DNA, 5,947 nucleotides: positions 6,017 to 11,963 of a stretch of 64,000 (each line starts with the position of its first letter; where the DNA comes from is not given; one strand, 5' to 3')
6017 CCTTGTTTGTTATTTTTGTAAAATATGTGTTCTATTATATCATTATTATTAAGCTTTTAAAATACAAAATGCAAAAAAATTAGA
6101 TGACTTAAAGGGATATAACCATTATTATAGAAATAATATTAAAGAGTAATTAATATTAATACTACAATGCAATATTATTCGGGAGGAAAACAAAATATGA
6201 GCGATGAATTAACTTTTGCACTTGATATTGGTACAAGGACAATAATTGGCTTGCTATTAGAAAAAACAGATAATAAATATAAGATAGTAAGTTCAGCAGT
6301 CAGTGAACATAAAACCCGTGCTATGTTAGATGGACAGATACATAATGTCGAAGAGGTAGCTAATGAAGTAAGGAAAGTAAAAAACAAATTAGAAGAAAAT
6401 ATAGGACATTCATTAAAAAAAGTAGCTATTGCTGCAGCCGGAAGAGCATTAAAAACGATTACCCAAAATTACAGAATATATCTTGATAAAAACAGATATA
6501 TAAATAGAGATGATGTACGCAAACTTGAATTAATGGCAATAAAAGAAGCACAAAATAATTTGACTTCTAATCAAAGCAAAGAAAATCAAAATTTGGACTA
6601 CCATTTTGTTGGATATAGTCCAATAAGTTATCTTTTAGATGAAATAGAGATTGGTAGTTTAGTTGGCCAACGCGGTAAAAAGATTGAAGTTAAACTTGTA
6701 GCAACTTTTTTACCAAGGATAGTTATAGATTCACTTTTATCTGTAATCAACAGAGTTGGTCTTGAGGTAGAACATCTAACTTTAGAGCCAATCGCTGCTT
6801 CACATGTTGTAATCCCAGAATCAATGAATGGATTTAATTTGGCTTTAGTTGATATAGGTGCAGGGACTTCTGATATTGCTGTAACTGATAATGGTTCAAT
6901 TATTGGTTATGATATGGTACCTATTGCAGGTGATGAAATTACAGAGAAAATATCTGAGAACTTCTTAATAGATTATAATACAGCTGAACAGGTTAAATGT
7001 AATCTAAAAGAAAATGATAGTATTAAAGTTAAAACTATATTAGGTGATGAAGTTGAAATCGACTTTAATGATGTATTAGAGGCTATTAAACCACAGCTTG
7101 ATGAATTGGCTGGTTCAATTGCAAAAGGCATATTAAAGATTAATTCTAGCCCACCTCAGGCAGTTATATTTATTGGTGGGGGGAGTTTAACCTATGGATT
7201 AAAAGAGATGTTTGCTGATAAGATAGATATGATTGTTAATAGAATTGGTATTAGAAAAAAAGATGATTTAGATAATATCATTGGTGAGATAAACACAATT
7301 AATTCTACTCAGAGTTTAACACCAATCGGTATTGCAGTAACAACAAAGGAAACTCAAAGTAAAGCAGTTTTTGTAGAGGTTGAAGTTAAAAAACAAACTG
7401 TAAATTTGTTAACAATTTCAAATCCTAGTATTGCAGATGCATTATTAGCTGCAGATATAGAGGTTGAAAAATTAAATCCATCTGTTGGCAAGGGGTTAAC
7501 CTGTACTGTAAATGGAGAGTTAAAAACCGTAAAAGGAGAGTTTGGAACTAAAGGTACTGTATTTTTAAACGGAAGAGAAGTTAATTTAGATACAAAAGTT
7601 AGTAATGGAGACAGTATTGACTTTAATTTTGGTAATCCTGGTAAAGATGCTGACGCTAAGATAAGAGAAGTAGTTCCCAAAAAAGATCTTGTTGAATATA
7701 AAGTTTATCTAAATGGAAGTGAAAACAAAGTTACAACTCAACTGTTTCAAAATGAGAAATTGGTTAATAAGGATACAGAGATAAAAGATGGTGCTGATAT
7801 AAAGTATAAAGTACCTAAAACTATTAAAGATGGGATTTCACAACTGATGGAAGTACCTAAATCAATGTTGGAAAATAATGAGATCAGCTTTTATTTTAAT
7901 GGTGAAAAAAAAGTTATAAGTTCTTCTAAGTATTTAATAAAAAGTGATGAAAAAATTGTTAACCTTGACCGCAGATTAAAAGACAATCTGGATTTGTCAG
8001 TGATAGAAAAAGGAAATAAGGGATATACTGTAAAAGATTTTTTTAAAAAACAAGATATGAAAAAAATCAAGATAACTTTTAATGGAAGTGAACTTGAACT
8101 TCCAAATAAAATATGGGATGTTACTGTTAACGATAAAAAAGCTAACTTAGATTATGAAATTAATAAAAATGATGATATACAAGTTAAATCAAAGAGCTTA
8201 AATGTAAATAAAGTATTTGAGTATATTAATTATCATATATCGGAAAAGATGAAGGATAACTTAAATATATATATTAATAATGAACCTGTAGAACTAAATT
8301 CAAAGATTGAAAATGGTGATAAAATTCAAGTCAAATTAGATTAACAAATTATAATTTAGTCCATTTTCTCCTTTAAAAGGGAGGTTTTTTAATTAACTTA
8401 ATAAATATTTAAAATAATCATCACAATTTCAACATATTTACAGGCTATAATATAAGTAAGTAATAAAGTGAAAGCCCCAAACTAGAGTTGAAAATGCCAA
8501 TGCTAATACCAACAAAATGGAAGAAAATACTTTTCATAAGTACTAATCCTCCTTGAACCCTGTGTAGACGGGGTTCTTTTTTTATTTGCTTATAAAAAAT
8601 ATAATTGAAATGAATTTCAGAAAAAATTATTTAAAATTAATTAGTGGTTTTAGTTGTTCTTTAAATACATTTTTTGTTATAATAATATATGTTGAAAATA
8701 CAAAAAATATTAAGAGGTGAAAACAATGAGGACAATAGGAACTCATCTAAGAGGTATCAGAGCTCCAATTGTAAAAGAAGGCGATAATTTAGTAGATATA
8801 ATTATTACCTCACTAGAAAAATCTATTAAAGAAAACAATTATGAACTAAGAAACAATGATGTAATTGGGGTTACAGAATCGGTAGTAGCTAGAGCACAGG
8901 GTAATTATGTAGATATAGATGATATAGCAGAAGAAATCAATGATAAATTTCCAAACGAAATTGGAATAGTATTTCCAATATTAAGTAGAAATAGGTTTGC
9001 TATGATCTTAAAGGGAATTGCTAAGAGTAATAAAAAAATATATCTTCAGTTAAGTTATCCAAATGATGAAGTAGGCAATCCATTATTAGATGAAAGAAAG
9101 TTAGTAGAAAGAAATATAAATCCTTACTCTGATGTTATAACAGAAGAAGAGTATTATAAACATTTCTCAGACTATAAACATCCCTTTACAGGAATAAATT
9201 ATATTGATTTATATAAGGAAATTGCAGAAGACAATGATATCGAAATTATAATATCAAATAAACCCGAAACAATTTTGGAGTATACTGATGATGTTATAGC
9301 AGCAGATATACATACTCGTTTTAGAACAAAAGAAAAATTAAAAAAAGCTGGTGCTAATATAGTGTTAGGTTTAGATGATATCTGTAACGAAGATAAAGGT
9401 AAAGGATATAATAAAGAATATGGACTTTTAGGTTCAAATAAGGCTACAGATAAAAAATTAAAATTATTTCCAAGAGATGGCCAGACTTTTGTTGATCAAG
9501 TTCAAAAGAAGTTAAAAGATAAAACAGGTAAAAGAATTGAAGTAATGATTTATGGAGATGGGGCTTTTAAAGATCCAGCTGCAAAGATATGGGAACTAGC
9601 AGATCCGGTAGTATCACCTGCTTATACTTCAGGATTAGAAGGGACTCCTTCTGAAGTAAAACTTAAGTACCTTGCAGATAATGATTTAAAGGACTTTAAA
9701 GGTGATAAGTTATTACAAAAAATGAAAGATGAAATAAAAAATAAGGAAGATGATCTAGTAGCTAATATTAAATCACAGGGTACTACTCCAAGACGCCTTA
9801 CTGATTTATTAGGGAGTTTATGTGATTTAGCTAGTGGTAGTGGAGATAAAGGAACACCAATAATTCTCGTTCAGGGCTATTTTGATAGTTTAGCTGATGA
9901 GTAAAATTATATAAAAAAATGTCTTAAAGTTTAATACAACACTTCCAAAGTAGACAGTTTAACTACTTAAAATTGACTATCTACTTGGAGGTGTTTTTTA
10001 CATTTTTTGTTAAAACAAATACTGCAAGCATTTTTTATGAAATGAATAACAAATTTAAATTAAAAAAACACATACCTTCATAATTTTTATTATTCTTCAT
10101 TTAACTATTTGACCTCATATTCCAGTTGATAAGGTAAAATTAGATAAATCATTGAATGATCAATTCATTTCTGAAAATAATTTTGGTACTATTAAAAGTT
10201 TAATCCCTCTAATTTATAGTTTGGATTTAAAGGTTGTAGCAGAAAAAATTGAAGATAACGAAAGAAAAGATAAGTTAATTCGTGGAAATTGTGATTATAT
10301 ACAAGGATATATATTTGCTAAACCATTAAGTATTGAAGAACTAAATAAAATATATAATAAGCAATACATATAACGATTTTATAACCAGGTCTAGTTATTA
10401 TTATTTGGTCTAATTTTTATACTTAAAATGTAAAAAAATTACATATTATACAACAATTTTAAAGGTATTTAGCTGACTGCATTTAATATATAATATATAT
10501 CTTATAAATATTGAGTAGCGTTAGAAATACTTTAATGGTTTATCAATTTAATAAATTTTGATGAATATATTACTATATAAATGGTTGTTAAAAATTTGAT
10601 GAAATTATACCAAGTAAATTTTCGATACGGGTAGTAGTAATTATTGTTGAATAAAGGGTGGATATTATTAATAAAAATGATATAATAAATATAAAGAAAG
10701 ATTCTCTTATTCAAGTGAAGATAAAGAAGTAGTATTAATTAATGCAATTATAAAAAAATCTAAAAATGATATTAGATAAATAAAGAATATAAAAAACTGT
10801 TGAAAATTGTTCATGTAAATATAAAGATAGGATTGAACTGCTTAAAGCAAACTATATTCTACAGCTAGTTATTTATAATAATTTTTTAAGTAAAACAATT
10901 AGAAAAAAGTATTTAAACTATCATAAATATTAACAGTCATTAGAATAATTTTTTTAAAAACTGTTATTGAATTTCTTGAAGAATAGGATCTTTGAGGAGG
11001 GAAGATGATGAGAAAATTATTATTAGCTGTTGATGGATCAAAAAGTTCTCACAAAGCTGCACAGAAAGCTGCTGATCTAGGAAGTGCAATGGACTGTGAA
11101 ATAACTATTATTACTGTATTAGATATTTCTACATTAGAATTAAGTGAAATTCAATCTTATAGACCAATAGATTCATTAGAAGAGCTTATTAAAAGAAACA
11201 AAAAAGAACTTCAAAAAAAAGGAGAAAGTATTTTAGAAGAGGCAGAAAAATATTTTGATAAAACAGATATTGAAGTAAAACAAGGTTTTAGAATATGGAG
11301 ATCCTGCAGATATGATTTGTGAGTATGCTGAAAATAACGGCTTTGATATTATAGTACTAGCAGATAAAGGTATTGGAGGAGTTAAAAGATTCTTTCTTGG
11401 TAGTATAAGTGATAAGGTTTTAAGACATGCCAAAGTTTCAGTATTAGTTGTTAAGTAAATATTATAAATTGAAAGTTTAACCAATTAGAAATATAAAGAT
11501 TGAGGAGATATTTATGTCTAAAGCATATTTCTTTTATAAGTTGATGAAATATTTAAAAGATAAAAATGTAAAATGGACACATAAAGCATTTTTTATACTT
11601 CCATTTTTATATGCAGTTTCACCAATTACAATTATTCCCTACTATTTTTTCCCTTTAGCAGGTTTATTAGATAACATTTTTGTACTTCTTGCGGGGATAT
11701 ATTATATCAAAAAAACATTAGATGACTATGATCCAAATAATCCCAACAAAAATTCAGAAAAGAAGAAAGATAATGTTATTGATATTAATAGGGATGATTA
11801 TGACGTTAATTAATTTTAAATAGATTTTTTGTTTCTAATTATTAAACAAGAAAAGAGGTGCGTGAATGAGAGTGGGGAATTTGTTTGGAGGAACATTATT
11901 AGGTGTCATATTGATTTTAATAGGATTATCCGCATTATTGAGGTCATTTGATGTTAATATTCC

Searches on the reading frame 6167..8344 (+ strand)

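Call 45: search_protein_families(library=pfam, proteins=[window:6167-8344:+], max_evalue=0.001)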
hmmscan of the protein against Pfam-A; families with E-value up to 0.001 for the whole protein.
window:6167-8344:+ (725 aa): 3 families
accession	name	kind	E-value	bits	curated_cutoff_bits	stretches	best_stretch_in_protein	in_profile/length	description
PF11104.14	PilM_2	-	1.4e-12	47.6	27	1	19-356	2-301/340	Type IV pilus assembly protein PilM;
PF14450.12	FtsA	-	8.2e-12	46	31.8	1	226-357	1-107/127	Cell division protein FtsA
PF06723.19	MreB_Mbl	-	8.9e-10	38.3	27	1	227-358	149-302/327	MreB/Mbl protein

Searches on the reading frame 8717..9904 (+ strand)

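Call 45: search_protein_families(library=pfam, proteins=[window:8717-9904:+], max_evalue=0.001)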
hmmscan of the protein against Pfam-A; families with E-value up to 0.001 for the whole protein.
window:8717-9904:+ (395 aa): 1 family
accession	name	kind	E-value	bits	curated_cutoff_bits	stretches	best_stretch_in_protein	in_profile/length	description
PF01996.21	F420_ligase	-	1.3e-57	195.3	25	1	13-387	1-218/218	F420-0:Gamma-glutamyl ligase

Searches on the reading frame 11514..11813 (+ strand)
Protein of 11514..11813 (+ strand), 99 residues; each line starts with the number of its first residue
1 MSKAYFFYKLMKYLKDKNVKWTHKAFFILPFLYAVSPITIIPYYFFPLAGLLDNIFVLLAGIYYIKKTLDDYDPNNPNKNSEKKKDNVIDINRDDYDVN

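Call 30: search_protein_families(library=pfam, proteins=[window:11514-11813:+], max_evalue=0.01)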
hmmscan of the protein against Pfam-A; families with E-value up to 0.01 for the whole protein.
window:11514-11813:+ (99 aa): 1 family
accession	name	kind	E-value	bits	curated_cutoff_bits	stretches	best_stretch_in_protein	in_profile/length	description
PF06803.17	DUF1232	-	6.6e-06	26.2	23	1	24-59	2-36/37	Protein of unknown function (DUF1232)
